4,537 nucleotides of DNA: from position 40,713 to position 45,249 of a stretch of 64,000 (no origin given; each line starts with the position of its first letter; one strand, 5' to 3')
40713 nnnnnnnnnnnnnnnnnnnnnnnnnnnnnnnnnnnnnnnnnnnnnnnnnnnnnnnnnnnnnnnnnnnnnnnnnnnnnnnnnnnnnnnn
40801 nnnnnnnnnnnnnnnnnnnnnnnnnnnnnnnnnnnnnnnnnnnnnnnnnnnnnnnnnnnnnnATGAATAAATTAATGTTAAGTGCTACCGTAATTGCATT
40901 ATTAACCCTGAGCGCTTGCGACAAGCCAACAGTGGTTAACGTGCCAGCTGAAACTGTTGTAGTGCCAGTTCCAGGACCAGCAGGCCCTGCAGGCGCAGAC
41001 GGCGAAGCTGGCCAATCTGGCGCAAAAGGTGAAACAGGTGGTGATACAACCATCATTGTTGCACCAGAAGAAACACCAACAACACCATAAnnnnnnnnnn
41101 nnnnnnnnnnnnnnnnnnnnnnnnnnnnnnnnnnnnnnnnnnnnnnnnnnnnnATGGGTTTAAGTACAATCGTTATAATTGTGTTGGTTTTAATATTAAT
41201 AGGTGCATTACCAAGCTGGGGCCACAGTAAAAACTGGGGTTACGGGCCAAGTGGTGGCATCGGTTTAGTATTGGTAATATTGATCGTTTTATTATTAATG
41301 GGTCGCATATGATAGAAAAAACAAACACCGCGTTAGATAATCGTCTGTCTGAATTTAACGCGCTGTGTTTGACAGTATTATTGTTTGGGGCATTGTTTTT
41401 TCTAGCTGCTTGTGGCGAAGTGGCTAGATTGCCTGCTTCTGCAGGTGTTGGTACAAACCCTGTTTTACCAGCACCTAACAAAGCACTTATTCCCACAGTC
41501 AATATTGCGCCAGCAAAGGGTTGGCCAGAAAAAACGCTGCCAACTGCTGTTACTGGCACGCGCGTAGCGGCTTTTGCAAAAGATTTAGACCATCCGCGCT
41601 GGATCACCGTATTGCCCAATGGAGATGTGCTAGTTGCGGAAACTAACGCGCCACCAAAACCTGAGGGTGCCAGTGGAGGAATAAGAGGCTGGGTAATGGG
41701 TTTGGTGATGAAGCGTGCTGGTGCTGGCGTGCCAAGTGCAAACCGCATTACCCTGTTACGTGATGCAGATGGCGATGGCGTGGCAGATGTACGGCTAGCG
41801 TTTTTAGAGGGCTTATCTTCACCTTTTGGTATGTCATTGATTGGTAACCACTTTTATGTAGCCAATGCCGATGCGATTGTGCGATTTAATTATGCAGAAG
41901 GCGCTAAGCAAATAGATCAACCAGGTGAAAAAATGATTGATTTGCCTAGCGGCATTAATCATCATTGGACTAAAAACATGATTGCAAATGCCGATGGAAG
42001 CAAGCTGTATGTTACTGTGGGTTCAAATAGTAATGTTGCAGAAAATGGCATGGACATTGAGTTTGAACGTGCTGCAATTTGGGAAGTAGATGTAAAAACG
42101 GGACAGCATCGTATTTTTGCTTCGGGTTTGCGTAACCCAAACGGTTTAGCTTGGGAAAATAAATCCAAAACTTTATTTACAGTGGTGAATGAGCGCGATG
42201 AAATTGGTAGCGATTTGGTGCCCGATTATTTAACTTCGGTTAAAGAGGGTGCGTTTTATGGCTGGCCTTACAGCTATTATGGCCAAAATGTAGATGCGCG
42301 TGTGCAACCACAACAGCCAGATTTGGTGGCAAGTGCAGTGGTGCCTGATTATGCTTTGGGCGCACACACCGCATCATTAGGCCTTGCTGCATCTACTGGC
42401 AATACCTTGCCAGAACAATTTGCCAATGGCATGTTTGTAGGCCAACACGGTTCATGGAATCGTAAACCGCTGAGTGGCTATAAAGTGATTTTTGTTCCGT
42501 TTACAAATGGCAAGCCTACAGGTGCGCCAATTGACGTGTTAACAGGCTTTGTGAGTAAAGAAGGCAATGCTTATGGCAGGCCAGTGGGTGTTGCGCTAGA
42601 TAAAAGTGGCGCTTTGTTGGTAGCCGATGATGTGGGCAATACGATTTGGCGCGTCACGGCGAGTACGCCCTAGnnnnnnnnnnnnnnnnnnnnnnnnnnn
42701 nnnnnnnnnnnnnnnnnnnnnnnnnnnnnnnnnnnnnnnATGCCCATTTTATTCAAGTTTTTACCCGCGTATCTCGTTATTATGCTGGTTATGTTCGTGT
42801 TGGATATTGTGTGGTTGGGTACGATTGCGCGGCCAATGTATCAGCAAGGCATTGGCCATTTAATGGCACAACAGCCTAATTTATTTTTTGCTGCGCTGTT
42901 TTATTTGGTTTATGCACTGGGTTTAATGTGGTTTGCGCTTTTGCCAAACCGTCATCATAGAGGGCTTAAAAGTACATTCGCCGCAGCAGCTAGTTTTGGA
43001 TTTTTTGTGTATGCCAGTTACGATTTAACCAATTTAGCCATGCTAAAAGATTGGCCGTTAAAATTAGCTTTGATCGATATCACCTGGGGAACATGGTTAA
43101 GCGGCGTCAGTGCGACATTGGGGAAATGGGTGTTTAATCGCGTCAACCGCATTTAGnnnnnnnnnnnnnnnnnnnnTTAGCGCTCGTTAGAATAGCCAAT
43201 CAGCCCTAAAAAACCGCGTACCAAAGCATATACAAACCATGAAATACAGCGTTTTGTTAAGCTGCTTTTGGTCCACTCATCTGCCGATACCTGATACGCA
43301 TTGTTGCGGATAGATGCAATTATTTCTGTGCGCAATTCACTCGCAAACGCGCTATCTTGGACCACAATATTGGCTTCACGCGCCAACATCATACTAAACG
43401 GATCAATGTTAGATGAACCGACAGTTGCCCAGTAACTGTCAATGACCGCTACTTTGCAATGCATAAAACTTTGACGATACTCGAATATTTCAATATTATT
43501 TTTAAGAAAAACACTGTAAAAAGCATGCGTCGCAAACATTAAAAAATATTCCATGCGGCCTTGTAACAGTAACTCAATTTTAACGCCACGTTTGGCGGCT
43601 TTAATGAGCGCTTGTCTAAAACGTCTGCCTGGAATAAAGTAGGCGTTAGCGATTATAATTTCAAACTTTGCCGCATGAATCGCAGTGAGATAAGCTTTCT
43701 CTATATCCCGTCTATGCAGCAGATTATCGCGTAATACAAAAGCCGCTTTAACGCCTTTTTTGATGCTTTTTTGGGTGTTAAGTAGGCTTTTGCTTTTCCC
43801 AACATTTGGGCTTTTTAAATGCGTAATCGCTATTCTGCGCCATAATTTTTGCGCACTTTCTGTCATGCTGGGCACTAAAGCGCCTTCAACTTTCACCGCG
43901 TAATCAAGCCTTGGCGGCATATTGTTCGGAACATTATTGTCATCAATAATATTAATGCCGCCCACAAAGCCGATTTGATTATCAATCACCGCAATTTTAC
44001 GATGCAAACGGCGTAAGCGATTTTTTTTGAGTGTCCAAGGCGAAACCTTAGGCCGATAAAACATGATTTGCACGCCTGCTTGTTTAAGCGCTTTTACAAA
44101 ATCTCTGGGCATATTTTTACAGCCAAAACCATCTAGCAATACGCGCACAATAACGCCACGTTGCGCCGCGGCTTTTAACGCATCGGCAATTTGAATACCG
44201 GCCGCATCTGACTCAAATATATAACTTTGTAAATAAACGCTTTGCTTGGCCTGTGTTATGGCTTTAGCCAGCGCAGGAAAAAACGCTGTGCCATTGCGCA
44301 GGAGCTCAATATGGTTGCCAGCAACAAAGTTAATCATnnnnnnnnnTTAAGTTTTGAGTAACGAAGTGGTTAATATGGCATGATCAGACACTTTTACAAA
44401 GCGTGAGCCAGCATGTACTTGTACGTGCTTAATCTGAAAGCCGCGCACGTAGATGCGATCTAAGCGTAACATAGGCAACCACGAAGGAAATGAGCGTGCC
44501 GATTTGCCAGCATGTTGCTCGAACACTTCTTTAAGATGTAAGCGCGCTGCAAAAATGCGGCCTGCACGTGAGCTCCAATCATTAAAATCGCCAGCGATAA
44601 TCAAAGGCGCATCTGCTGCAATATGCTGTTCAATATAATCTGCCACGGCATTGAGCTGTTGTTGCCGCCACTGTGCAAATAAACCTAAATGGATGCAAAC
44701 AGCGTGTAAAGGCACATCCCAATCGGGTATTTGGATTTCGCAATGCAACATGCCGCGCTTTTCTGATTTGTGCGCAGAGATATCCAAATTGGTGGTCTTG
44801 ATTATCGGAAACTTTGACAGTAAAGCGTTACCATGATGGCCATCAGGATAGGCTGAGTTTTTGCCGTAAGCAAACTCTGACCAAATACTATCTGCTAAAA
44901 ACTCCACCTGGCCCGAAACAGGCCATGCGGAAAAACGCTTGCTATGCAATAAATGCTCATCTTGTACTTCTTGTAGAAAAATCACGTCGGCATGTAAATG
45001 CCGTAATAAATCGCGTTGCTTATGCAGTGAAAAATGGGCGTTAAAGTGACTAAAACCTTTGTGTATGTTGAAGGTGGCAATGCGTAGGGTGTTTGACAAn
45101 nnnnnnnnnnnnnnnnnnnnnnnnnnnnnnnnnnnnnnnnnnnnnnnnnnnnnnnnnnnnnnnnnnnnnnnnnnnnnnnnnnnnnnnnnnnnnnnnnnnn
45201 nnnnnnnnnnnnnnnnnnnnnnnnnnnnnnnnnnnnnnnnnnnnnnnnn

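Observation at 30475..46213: Candidate uncharacterised Crp/Fnr regulon: five TGTRCG-N4-CGYACA palindromes at class II promoter spacing, including one facing the regulator gene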

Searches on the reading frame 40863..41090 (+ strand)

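Call 10: search_protein_families(library=pfam, proteins=[window:40863-41090:+])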
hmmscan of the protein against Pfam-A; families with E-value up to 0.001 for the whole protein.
window:40863-41090:+ (75 aa): 0 families

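Call 11: search_protein_families(library=ncbifam, proteins=[window:40863-41090:+])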
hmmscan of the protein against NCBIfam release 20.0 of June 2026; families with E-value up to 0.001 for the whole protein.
window:40863-41090:+ (75 aa): 0 families

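Call 34: search_protein_families(library=pfam, alignment_id=A1, max_evalue=0.001)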
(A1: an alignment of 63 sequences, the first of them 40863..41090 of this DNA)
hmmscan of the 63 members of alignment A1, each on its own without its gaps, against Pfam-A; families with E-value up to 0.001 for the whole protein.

A. member 1, window:40863-41090:+ (75 aa): 0 families

B. families by the number of members that match (of 63 scanned): 61 families (the first 25 are shown)
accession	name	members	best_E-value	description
PF04972.22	BON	5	3.5e-21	BON domain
PF00989.32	PAS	4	1.2e-39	PAS fold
PF13426.13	PAS_9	4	3.1e-36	PAS domain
PF08448.16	PAS_4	4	4.1e-34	PAS fold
PF13091.12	PLDc_2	3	6.7e-46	PLD-like domain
PF02518.31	HATPase_c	3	7.4e-27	Histidine kinase-, DNA gyrase B-, and HSP90-like ATPase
PF00072.30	Response_reg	3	7.3e-24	Response regulator receiver domain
PF00512.31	HisKA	3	2.2e-18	His Kinase A (phospho-acceptor) domain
PF13188.13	PAS_8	3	3.6e-13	PAS domain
PF00614.28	PLDc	3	4.3e-11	Phospholipase D Active site motif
PF01391.23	Collagen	3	1.5e-09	Collagen triple helix repeat (20 copies)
PF00561.26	Abhydrolase_1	2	6.2e-37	alpha/beta hydrolase fold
PF03372.29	Exo_endo_phos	2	3.9e-24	Endonuclease/Exonuclease/phosphatase family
PF12697.13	Abhydrolase_6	2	3.9e-22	Alpha/beta hydrolase family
PF12146.15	Hydrolase_4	2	1.7e-21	Serine aminopeptidase, S33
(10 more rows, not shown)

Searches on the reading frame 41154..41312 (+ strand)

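Call 10: search_protein_families(library=pfam, proteins=[window:41154-41312:+])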
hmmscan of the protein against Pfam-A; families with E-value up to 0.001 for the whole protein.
window:41154-41312:+ (52 aa): 1 family
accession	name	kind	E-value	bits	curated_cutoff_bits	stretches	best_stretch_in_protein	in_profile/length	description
PF11752.14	DUF3309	-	4.9e-23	81.4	22.3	1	3-52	1-50/50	Protein of unknown function (DUF3309)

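Call 11: search_protein_families(library=ncbifam, proteins=[window:41154-41312:+])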
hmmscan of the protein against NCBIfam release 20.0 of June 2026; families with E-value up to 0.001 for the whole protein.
window:41154-41312:+ (52 aa): 0 families

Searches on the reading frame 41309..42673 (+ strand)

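Call 10: search_protein_families(library=pfam, proteins=[window:41309-42673:+])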
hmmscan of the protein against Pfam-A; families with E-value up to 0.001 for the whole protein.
window:41309-42673:+ (454 aa): 3 families
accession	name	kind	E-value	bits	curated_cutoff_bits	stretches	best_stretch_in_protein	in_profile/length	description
PF23500.1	DUF7133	-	4.6e-13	49.7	27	1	92-379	25-291/385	Domain of unknown function (DUF7133)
PF07995.17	GSDH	-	1.1e-11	45.1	25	1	217-378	112-276/332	Glucose / Sorbosone dehydrogenase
PF01436.27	NHL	-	2.2e-06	27.9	20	0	424-444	3-22/28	NHL repeat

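Call 11: search_protein_families(library=ncbifam, proteins=[window:41309-42673:+])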
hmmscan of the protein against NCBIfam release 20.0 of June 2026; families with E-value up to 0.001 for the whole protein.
window:41309-42673:+ (454 aa): 3 families
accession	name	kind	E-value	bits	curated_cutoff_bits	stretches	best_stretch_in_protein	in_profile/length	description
TIGR02604.1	Piru_Ver_Nterm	subfamily_domain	8.1e-17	61.6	122.2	1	128-440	28-338/367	PVC-type heme-binding CxxCH protein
NF033206.1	ScyE_fam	subfamily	2.4e-07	30.6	80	0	89-116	3-30/333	ScyD/ScyE family protein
TIGR03606.1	non_repeat_PQQ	subfamily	1.3e-05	24.2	434.55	0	186-241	114-167/454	glucose/sorbosone family PQQ-dependent dehydrogenase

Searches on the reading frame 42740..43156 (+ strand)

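Call 29: search_protein_families(library=pfam, proteins=[window:42740-43156:+], max_evalue=0.01)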
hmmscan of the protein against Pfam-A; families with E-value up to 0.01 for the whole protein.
window:42740-43156:+ (138 aa): 1 family
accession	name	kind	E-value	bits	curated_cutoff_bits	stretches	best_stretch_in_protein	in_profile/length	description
PF09945.14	DUF2177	-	2e-41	141.4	26.9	1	9-128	3-122/124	Predicted membrane protein (DUF2177)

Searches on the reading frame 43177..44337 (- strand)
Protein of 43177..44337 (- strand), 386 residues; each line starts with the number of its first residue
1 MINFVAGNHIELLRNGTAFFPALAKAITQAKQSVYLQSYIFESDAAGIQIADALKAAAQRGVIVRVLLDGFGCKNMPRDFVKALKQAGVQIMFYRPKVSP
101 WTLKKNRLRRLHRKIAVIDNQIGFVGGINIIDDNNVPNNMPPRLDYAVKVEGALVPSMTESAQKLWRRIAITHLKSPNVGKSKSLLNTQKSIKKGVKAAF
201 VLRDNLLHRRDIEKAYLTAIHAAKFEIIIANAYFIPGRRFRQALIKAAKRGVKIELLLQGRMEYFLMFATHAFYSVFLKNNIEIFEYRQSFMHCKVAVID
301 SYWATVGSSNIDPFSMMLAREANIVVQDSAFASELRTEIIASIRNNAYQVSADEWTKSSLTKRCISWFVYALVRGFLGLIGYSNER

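Call 10: search_protein_families(library=pfam, proteins=[window:43177-44337:-])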
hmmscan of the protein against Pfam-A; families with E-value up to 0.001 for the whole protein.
window:43177-44337:- (386 aa): 2 families
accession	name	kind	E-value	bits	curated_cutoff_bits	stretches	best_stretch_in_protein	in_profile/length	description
PF13091.12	PLDc_2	-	4e-45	153.3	27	2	217-338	2-127/132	PLD-like domain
PF00614.28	PLDc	-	3.3e-09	36.8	21.9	1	110-130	4-24/28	Phospholipase D Active site motif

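Call 11: search_protein_families(library=ncbifam, proteins=[window:43177-44337:-])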
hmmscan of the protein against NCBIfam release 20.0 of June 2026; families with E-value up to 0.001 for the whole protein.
window:43177-44337:- (386 aa): 9 families
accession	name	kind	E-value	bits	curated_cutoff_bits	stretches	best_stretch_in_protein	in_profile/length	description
NF008427.0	PRK11263.1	equivalog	1.2e-107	360.5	281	1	3-382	4-379/409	cardiolipin synthase ClsB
TIGR04265.1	bac_cardiolipin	equivalog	2.2e-58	198.4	290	1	5-365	116-472/483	cardiolipin synthase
NF009107.0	PRK12452.1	equivalog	4.8e-53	180.7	787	1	11-369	143-502/509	cardiolipin synthase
NF038319.1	DISARM_DrmC_I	equivalog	4.5e-20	72.2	133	2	22-127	98-200/236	DISARM system phospholipase D-like protein DrmC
NF010490.0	PRK13912.1-1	equivalog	3.9e-12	46.5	211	1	217-316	36-129/159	nuclease NucT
NF006946.0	PRK09428.1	equivalog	9.5e-12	44.6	314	1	8-258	25-298/451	CDP-diacylglycerol--serine O-phosphatidyltransferase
NF010493.0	PRK13912.1-4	equivalog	2.5e-09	37.3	351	0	216-334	32-156/171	nuclease NucT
NF010491.0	PRK13912.1-2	equivalog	5.3e-07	29.6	225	1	22-139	40-150/180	nuclease NucT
NF010492.0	PRK13912.1-3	equivalog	2.7e-05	23.8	297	0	217-311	40-140/178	nuclease NucT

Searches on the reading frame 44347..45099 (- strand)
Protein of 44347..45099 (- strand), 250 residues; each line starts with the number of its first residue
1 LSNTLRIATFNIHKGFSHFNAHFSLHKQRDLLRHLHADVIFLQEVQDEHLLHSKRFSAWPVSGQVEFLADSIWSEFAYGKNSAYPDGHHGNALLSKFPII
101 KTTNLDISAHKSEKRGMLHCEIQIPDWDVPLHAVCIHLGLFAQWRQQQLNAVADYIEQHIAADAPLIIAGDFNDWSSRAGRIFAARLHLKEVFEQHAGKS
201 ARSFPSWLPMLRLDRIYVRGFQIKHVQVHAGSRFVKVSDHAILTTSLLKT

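Call 10: search_protein_families(library=pfam, proteins=[window:44347-45099:-])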
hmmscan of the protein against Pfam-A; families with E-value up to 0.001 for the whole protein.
window:44347-45099:- (250 aa): 2 families
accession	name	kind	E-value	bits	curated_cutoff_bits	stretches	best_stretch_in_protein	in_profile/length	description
PF03372.29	Exo_endo_phos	-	1.9e-23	83.8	24.5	1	8-240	1-225/225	Endonuclease/Exonuclease/phosphatase family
PF23226.1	Exo_endo_phos_PGAP2IP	-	6.6e-05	22.7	27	1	8-153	7-142/239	PGAP2IP, C-terminal nuclease-like domain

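Call 11: search_protein_families(library=ncbifam, proteins=[window:44347-45099:-])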
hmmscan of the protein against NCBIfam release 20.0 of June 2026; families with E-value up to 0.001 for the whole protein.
window:44347-45099:- (250 aa): 5 families
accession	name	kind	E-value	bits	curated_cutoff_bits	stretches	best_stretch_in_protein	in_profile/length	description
NF003842.0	PRK05421.1-4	equivalog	1.3e-16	60.8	144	1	2-246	29-254/259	endonuclease/exonuclease/phosphatase family protein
NF003840.0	PRK05421.1-2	equivalog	1.1e-11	44.4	163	1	129-245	171-276/282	endonuclease/exonuclease/phosphatase family protein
NF003841.0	PRK05421.1-3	equivalog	1.7e-09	37.5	223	1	129-243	152-254/261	endonuclease/exonuclease/phosphatase family protein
NF003839.0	PRK05421.1-1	equivalog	2.4e-05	23.8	260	1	129-241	153-253/266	endonuclease/exonuclease/phosphatase family protein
TIGR00633.1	xth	equivalog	4.7e-05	23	99.05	1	6-173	2-151/255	exodeoxyribonuclease III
